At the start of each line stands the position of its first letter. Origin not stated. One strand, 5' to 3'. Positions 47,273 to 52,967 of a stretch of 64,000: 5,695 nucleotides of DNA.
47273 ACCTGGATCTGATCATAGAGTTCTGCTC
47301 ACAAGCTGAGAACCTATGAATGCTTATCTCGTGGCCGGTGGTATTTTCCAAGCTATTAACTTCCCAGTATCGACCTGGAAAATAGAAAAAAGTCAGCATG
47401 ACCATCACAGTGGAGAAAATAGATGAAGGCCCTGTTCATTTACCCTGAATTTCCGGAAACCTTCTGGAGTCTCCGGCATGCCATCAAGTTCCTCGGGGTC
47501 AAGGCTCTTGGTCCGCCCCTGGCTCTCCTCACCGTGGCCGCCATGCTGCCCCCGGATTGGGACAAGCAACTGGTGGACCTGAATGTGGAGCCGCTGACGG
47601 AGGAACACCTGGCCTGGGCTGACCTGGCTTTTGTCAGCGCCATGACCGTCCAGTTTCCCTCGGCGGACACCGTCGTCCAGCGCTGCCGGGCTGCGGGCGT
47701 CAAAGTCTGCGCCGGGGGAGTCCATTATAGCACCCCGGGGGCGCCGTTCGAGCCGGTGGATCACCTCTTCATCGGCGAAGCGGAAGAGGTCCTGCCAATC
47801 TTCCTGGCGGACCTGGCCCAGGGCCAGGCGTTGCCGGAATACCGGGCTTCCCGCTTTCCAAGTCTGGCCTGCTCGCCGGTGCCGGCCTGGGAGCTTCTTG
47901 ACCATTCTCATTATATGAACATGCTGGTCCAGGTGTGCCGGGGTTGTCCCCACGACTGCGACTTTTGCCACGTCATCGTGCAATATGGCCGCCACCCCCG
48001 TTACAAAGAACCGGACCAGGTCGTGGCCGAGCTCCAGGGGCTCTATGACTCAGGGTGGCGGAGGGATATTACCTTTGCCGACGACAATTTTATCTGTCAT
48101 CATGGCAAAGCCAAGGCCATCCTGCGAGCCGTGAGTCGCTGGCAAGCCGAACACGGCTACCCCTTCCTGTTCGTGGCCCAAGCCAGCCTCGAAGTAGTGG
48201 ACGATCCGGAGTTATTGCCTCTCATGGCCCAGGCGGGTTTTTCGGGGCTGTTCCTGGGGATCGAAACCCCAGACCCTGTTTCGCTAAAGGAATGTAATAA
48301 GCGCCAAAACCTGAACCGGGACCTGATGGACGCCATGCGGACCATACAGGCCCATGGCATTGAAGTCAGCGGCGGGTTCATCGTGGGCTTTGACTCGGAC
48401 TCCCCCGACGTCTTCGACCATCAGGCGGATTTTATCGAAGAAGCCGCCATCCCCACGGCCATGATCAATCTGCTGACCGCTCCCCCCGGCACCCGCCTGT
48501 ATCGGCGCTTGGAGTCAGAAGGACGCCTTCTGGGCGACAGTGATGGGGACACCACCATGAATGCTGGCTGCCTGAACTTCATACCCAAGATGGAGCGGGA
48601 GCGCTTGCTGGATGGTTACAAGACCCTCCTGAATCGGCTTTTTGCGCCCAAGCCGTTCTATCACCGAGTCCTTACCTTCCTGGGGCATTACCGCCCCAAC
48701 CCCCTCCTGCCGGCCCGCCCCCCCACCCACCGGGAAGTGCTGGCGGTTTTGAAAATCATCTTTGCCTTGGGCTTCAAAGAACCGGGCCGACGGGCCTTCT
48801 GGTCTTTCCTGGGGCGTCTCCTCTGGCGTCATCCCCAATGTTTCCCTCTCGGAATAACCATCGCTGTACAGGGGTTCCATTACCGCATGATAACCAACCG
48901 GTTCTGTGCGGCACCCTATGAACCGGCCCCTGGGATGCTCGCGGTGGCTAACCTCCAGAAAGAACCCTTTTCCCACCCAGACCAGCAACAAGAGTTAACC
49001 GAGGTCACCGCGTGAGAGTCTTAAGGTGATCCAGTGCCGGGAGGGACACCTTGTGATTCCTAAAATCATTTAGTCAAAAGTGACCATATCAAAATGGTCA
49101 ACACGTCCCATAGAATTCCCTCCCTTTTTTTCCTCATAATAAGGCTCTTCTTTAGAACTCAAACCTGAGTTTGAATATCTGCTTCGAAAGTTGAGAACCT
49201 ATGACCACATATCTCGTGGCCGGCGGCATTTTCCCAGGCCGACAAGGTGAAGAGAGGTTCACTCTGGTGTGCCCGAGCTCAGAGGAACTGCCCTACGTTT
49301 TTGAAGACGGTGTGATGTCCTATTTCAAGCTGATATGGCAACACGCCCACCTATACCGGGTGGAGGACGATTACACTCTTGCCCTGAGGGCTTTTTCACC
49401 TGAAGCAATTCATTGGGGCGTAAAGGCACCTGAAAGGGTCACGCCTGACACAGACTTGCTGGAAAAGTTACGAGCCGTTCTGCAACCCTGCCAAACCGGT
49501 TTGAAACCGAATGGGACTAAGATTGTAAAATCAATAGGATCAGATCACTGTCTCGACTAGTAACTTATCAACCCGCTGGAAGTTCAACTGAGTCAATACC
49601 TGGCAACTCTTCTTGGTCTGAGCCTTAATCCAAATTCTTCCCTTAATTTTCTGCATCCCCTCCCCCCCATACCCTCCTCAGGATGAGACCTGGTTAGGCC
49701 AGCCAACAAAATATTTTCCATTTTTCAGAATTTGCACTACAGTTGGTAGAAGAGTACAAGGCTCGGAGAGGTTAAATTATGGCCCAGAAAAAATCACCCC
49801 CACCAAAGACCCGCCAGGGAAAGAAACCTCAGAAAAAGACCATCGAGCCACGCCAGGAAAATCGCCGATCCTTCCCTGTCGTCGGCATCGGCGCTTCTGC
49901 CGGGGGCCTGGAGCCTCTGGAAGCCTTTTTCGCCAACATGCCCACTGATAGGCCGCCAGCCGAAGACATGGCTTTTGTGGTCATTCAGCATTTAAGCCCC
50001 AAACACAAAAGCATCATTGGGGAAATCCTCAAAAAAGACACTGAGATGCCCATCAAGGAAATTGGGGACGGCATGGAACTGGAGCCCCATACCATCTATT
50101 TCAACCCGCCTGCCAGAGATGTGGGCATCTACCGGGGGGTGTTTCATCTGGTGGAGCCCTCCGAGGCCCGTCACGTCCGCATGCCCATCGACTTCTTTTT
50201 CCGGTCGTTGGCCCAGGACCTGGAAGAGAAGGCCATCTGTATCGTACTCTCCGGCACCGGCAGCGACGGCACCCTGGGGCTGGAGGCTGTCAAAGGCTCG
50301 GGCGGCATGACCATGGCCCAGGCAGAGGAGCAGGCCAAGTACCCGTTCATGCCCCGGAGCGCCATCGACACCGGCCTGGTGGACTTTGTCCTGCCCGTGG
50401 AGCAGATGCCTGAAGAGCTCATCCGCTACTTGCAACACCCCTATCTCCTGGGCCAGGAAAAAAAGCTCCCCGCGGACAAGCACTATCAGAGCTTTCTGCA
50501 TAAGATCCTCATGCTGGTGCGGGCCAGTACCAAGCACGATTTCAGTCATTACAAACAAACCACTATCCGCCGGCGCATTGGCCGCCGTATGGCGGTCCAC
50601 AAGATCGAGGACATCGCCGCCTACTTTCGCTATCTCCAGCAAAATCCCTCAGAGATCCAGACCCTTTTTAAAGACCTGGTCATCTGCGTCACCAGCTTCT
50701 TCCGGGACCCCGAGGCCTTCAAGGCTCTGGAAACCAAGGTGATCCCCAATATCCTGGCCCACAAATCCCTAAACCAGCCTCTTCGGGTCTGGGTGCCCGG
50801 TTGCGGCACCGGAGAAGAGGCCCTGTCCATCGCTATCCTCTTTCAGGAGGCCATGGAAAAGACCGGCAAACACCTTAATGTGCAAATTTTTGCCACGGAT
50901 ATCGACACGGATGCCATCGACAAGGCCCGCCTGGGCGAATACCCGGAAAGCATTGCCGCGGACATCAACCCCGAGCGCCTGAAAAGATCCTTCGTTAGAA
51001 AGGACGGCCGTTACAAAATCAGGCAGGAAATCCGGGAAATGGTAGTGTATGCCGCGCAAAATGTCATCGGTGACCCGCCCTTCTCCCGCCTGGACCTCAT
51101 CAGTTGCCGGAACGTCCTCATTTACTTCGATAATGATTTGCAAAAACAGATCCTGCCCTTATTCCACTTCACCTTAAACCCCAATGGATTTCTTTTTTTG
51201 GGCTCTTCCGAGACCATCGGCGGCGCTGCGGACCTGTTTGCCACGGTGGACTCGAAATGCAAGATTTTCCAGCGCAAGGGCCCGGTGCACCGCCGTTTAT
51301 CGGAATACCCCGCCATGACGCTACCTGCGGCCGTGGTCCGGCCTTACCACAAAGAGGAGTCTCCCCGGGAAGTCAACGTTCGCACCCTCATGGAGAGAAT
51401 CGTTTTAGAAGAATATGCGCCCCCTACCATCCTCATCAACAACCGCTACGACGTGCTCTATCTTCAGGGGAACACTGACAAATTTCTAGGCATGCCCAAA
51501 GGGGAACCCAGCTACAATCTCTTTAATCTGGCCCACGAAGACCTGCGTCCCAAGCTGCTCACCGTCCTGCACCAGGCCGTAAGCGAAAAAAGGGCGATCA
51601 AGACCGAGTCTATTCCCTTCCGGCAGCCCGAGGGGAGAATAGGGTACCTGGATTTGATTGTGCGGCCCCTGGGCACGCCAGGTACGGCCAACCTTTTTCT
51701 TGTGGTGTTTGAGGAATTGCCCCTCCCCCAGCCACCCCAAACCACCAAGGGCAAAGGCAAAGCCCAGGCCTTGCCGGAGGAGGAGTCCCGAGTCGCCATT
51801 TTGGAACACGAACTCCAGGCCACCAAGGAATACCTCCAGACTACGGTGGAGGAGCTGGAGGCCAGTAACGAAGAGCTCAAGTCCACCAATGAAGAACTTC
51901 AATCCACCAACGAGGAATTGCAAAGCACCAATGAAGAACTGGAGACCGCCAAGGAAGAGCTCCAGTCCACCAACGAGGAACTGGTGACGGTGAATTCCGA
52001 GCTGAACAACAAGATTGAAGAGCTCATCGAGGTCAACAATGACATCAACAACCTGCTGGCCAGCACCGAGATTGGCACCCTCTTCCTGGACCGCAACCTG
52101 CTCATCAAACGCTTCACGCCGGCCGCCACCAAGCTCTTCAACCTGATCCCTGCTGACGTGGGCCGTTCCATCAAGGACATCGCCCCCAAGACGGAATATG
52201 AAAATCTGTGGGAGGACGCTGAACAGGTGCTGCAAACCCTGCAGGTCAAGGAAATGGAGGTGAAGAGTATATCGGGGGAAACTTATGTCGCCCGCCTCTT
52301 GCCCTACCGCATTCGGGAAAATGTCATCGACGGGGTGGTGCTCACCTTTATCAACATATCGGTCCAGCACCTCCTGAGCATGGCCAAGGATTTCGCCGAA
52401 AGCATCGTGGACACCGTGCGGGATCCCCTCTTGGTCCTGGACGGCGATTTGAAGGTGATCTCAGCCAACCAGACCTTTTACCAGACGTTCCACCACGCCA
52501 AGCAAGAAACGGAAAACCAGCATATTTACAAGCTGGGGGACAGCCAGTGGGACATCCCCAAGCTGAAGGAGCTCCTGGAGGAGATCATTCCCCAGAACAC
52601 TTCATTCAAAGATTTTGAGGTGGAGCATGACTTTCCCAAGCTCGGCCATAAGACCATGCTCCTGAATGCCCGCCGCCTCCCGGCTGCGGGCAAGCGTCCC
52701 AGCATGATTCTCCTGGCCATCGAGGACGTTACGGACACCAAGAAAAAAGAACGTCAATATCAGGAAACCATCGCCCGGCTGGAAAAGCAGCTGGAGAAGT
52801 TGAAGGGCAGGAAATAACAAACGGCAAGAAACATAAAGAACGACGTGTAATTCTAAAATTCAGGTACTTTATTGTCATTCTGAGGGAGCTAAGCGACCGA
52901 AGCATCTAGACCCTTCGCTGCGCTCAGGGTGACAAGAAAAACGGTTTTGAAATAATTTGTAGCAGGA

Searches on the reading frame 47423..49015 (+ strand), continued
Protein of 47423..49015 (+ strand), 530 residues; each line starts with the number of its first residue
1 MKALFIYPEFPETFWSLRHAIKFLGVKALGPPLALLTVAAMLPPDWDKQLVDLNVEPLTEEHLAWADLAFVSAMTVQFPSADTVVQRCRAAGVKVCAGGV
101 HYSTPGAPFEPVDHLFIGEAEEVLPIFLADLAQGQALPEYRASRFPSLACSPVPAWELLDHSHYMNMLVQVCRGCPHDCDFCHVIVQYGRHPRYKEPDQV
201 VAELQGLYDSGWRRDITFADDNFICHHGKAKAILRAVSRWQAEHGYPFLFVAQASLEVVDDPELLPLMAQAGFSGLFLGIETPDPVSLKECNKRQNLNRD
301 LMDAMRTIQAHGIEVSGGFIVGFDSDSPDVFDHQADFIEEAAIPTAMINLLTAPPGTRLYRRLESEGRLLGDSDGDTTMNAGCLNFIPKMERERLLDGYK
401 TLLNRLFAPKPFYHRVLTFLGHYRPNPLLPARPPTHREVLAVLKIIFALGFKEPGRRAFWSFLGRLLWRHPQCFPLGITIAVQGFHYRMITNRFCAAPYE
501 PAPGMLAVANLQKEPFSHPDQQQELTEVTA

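Call 62: predict_structure(alignment_id=A6)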
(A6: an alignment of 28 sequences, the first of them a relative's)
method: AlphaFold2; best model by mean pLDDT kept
length: 113 residues; sequences in the alignment: 28
mean_pLDDT: 41.7   pTM: 0.31
mean pLDDT of the five models: 41.7, 41.4, 36.8, 36.1, 33.8
residues with pLDDT >= 90: 0; 70-90: 0; 50-70: 21; < 50: 92
segments of 3 or more residues with pLDDT < 50: 1-41, 59-66, 73-113
pLDDT, mean of each block of 10 residues (from residue 1): 43 33 36 43 52 55 46 45 40 40 30 32
secondary structure, 60 per line:
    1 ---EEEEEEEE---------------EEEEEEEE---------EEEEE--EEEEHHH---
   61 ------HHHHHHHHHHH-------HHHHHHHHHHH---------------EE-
elements in order: E4-11 E27-34 E44-48 E51-54 H67-77 H85-95

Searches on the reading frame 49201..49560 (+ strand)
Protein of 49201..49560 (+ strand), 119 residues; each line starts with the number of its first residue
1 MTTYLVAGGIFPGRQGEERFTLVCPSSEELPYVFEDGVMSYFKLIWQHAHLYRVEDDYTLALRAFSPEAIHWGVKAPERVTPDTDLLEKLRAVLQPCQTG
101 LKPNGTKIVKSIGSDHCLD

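Call 5: search_protein_families(library=pfam, proteins=[window:49201-49560:+], max_evalue=0.01)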
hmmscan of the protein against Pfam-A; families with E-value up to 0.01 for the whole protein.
window:49201-49560:+ (119 aa): 0 families

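Call 11: find_homologous_proteins(query=window:49201-49557:+, max_evalue=0.001)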
Query window:49201-49557:+ (119 aa): 129 proteins with E <= 0.001 among 135 candidates; the best 120 are listed.
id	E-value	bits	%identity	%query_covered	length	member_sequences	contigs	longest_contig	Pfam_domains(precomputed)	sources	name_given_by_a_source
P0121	2.2e-76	272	100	100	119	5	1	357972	-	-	-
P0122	1.7e-38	149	68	83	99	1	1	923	-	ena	-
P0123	1.1e-36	143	67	83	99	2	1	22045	-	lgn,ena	-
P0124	1.2e-36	143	68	79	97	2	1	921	-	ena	-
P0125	1.7e-36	143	69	79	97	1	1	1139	-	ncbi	-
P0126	1.7e-36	143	69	83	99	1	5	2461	-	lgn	-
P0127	2.7e-36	142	67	80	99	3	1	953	-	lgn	-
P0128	4.8e-36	141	66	83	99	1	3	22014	-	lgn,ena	-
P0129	1.6e-35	140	66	84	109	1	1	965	-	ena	-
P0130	3.2e-35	139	69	80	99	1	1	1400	-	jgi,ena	-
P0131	1.4e-34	137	62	89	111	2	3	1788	-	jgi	jgi:hypothetical protein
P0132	1.9e-34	136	68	79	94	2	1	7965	-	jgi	jgi:hypothetical protein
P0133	2.4e-34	136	64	86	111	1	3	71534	-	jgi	jgi:hypothetical protein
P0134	7.7e-34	134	66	81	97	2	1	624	-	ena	-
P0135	8.0e-34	134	65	80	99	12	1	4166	-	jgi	jgi:hypothetical protein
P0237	6.6e-21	92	51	79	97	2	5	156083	-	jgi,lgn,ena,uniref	uniref:Uncharacterized protein n=1 Tax=Desulfobacca acetoxidans TaxID=60893 RepID=A0A7V6DPK3_9BACT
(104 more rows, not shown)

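Call 21: find_encoding_contigs(protein=P0133, flank=4000, max_places=3)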
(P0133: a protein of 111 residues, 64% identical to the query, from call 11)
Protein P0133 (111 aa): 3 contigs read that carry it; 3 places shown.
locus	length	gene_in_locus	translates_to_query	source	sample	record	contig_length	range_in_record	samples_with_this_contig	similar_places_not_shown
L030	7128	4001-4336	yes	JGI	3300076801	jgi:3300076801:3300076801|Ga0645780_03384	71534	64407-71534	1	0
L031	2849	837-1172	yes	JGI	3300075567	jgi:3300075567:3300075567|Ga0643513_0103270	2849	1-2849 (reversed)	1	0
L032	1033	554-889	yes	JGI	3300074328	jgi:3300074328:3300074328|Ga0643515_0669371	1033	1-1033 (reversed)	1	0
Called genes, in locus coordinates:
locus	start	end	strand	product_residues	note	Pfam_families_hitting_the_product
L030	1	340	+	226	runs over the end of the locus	PF00343:Phosphorylase (weak)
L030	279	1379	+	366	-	PF00343:Phosphorylase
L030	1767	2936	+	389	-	PF01548:DEDD_Tnp_IS110, PF02371:Transposase_20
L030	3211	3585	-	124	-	-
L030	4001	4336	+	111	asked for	-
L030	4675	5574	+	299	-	PF14294:DUF4372, PF01609:DDE_Tnp_1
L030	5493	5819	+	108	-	PF01609:DDE_Tnp_1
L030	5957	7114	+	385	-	PF14294:DUF4372, PF01609:DDE_Tnp_1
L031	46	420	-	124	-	-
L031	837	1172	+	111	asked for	-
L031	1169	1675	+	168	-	-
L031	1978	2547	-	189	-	PF00582:Usp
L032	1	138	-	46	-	?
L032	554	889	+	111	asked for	-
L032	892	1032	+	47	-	?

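Call 22: find_encoding_contigs(protein=P0123, flank=4000, max_places=3)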
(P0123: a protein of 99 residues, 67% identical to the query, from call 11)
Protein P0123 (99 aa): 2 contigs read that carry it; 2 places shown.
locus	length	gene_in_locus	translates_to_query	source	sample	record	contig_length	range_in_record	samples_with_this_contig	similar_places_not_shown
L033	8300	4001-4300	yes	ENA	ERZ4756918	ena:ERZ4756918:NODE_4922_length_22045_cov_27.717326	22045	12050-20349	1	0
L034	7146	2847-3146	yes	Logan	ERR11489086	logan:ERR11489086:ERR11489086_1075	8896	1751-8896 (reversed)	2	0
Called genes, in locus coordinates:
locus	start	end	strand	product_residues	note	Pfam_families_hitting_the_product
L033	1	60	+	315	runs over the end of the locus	PF01509:TruB_N, PF16198:TruB_C_2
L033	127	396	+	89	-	PF00312:Ribosomal_S15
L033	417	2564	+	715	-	PF01138:RNase_PH, PF03725:RNase_PH_C, PF03726:PNPase, PF22675:KH-I_KHDC4-BBP (faint), PF01138:RNase_PH, PF00013:KH_1, PF00575:S1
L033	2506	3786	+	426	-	PF00675:Peptidase_M16, PF05193:Peptidase_M16_C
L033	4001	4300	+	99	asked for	-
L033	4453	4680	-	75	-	-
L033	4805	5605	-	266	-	PF00561:Abhydrolase_1, PF12146:Hydrolase_4, PF12697:Abhydrolase_6, PF00756:Esterase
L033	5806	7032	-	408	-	PF12832:MFS_1_like (faint), PF00083:Sugar_tr (weak), PF05977:MFS_3 (weak), PF07690:MFS_1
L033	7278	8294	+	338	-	PF01636:APH (weak)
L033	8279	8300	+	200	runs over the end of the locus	PF01712:dNK (faint), PF13238:AAA_18, PF13671:AAA_33, PF01202:SKI (faint), PF13207:AAA_17 (weak)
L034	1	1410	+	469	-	?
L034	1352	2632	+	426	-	PF00675:Peptidase_M16, PF05193:Peptidase_M16_C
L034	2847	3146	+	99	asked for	-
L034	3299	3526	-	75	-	-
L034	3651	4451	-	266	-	PF00561:Abhydrolase_1, PF12146:Hydrolase_4, PF12697:Abhydrolase_6, PF00756:Esterase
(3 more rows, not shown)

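Call 23: find_encoding_contigs(protein=P0237, flank=4000, max_places=3)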
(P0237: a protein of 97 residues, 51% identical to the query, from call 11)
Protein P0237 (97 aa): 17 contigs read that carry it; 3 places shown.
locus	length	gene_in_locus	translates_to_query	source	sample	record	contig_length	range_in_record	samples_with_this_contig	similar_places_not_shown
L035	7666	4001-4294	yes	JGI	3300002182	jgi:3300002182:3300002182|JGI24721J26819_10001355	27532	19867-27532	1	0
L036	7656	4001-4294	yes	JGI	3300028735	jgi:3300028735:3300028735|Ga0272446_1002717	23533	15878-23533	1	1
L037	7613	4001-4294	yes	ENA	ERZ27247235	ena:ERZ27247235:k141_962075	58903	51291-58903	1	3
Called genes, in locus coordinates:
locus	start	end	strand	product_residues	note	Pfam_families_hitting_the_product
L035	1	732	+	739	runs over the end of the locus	PF10114:PocR, PF08448:PAS_4, PF13426:PAS_9, PF08448:PAS_4, PF07536:HWE_HK (weak), PF07568:HisKA_2, PF02518:HATPase_c, PF13581:HATPase_c_2, +1 more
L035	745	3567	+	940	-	-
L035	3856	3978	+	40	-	-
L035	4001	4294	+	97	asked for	-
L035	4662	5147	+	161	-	-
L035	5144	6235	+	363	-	PF00512:HisKA, PF02518:HATPase_c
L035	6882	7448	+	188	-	PF01613:Flavin_Reduct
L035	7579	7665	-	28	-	?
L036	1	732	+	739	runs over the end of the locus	PF10114:PocR, PF08448:PAS_4, PF13426:PAS_9, PF08448:PAS_4, PF07536:HWE_HK (weak), PF07568:HisKA_2, PF02518:HATPase_c, PF13581:HATPase_c_2, +1 more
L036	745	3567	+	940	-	PF00072:Response_reg, PF13185:GAF_2 (weak), PF00989:PAS (weak), PF13188:PAS_8, PF13188:PAS_8, PF13426:PAS_9, PF07730:HisKA_3, PF02518:HATPase_c, +3 more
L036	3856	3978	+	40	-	-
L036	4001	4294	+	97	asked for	-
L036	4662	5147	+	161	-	-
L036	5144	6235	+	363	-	PF00512:HisKA, PF02518:HATPase_c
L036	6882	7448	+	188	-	PF01613:Flavin_Reduct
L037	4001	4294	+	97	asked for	-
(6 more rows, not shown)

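Call 28: search_protein_families(library=ncbifam, proteins=[window:49201-49557:+], max_evalue=0.01)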
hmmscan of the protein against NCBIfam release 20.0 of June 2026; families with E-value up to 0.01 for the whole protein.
window:49201-49557:+ (119 aa): 0 families

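Call 60: predict_structure(alignment_id=A5)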
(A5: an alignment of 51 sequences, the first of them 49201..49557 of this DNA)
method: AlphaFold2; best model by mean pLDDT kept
length: 119 residues; sequences in the alignment: 51
mean_pLDDT: 74.4   pTM: 0.62
mean pLDDT of the five models: 74.4, 74.4, 74.1, 72.9, 71.5
residues with pLDDT >= 90: 6; 70-90: 81; 50-70: 11; < 50: 21
segments of 3 or more residues with pLDDT < 50: 99-119
pLDDT, mean of each block of 10 residues (from residue 1): 82 78 78 76 76 88 87 88 86 67 40 41
secondary structure, 60 per line:
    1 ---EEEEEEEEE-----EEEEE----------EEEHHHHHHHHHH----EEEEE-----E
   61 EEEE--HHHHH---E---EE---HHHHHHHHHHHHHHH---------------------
elements in order: E4-12 E18-22 E33-35 H36-45 E50-54 E60-64 H67-71 H84-98

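Call 63: fold_search(model_id=the predicted structure, library=pdb)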
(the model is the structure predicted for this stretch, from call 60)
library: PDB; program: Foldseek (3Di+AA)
matches with E <= 10: 261; with E <= 0.001: 0
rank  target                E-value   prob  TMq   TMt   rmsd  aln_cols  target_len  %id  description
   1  9e78_2G               5.8e-01  0.10  0.25  0.13  16.1       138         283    8  48-nm repeat of the Leishmania tarentolae doublet microtubule (released 2025-03-12)
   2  9e78_2F               6.2e-01  0.11  0.25  0.14  17.0       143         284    9  48-nm repeat of the Leishmania tarentolae doublet microtubule (released 2025-03-12)
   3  9hyu_D                8.3e-01  0.07  0.23  0.13  20.4       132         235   16  Cryo-EM structure of the Chromera velia PSI supercomplex at 1.84 Angstrom resolution (released 2026-01-28)
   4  9e78_2H               1.2e+00  0.08  0.25  0.13  17.2       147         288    9  48-nm repeat of the Leishmania tarentolae doublet microtubule (released 2025-03-12)
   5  9e2g_2I               1.2e+00  0.07  0.23  0.13  15.4       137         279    7  Cryo-EM structure of 48 nm repeat of microtubule doublet from T. brucei flagellum (released 2025-03-12)
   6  9b2k_P                1.3e+00  0.03  0.16  0.03  27.2       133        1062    9  SpCas9 with dual-guide RNA in open conformation (released 2025-03-26)
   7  8wey_D                1.3e+00  0.05  0.21  0.22  15.5        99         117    9  PSI-LHCI of the red alga Cyanidium caldarium RK-1 (NIES-2137) (released 2024-02-14)
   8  5b0p_B                1.5e+00  0.04  0.15  0.07  13.0        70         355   10  Beta-1,2-Mannobiose phosphorylase from Listeria innocua - glycerol complex (released 2015-12-02)
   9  2gu3                  1.5e+00  0.03  0.16  0.15  14.0       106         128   11  YpmB protein from Bacillus subtilis (released 2006-05-30)
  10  5b0q_A                1.5e+00  0.03  0.14  0.07  12.9        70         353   10  beta-1,2-Mannobiose phosphorylase from Listeria innocua - mannose complex (released 2015-12-02)
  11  6w1s_M                1.5e+00  0.02  0.15  0.11  13.2       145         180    8  Atomic model of the mammalian Mediator complex (released 2021-03-10)
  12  3a8p_A                1.8e+00  0.04  0.15  0.10   7.1        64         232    6  Crystal structure of the Tiam2 PHCCEx domain (released 2009-11-24)
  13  7qoi_FD               1.8e+00  0.01  0.12  0.04  11.4        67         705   12  Unique vertex of the phicrAss001 virion (released 2023-03-29)
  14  2wlj_B                1.9e+00  0.03  0.18  0.10  10.2        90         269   12  Potassium channel from Magnetospirillum magnetotacticum (released 2010-06-09)
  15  9k4h_A                1.9e+00  0.03  0.18  0.03  20.5       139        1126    9  SuperFi Cas9 - mismatch 22nt sgRNA - DNA ternary complex class3 (released 2025-10-22)
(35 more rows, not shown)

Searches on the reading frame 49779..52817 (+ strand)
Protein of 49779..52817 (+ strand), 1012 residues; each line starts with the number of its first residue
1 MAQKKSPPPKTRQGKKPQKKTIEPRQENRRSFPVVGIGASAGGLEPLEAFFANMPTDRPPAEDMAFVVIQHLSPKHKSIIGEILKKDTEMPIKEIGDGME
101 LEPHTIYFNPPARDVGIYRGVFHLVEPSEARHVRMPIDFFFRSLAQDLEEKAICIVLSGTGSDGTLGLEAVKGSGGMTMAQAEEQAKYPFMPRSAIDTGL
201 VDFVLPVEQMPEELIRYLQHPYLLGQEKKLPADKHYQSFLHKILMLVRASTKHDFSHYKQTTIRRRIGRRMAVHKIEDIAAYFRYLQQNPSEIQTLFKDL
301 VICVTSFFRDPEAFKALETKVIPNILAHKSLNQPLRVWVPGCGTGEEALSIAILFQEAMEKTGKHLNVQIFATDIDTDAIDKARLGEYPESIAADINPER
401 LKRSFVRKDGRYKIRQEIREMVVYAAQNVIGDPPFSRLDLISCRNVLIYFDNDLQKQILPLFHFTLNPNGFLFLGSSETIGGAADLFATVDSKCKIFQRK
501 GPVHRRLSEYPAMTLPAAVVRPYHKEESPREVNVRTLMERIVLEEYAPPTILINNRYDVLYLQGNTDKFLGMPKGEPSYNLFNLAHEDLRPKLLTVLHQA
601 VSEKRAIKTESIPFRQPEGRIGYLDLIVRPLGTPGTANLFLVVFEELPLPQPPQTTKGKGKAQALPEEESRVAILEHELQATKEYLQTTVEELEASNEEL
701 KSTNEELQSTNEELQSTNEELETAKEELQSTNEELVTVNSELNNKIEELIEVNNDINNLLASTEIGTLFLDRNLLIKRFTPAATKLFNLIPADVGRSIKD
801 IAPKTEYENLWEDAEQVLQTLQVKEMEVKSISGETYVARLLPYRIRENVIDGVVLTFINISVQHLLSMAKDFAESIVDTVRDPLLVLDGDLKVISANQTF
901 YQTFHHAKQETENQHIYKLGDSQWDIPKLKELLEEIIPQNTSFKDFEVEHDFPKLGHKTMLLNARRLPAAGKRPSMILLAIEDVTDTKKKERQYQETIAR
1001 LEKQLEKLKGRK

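Call 5: search_protein_families(library=pfam, proteins=[window:49779-52817:+], max_evalue=0.01)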
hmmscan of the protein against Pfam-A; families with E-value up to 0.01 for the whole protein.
window:49779-52817:+ (1012 aa): 10 families
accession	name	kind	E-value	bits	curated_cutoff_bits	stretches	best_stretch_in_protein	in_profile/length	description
PF01739.24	CheR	-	1e-52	178.9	27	1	304-493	2-192/195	CheR methyltransferase, SAM binding domain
PF01339.22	CheB_methylest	-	1.6e-52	178.2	24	1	35-214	1-174/174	CheB methylesterase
PF13596.12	PAS_10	-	8.7e-30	103.9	22.1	1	756-860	1-105/106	PAS domain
PF03705.20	CheR_N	-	6.6e-17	61.4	27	1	241-290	4-53/53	CheR methyltransferase, all-alpha domain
PF00989.32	PAS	-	3e-12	47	22.6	1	874-984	4-113/113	PAS fold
PF08448.16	PAS_4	-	4.8e-10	40.1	23.1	1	878-988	2-109/110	PAS fold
PF13426.13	PAS_9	-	4.5e-07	30.5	27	1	882-986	2-103/103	PAS domain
PF04849.18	HAP1_N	-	3e-05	23.8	33.9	1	675-761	156-243/307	HAP1 N-terminal conserved region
PF13188.13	PAS_8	-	0.00014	22.1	21.8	1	874-927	4-55/65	PAS domain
PF08242.18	Methyltransf_12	-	0.0024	19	30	0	341-472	4-98/98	Methyltransferase domain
